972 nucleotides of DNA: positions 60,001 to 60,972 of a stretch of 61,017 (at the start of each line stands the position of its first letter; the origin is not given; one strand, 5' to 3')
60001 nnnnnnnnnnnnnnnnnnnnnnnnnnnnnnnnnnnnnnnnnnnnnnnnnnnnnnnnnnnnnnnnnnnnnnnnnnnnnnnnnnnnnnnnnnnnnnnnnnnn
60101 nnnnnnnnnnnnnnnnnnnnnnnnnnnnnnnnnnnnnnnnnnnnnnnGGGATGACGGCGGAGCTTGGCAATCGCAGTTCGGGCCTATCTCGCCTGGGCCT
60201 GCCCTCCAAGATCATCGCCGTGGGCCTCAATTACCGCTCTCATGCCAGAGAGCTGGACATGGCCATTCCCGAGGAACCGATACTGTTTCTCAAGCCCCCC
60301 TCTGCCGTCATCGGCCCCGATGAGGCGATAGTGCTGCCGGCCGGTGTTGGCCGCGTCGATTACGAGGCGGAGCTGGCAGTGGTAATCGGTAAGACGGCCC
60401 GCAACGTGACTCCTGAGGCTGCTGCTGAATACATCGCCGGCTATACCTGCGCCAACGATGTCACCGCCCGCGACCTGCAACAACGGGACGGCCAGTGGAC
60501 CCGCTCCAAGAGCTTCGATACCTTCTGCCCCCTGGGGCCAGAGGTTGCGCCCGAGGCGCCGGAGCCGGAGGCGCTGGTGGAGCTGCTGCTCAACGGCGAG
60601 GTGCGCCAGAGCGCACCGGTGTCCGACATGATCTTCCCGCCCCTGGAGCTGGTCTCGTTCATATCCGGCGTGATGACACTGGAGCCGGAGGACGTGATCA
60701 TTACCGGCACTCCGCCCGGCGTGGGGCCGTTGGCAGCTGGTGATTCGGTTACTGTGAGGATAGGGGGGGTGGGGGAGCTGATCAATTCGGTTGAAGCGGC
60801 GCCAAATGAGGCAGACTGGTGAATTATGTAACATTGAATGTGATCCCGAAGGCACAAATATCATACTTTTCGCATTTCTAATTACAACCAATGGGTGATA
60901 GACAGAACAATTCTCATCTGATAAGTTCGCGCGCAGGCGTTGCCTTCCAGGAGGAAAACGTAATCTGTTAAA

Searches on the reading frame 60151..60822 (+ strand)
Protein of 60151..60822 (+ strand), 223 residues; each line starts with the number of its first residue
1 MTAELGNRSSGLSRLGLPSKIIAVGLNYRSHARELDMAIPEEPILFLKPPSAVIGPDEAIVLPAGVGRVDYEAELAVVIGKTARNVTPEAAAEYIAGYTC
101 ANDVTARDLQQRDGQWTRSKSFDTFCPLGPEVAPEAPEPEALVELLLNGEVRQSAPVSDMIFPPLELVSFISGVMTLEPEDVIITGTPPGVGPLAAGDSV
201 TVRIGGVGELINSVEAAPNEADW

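Call 31: search_protein_families(library=pfam, proteins=[window:60151-60822:+], max_evalue=0.00001)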
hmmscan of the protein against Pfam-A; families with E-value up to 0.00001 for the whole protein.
window:60151-60822:+ (223 aa): 1 family
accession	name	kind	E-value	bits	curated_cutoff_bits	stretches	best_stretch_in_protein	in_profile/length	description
PF01557.24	FAA_hydrolase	-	2.5e-69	233.6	23.9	1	20-214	1-213/214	Fumarylacetoacetate (FAA) hydrolase C-terminal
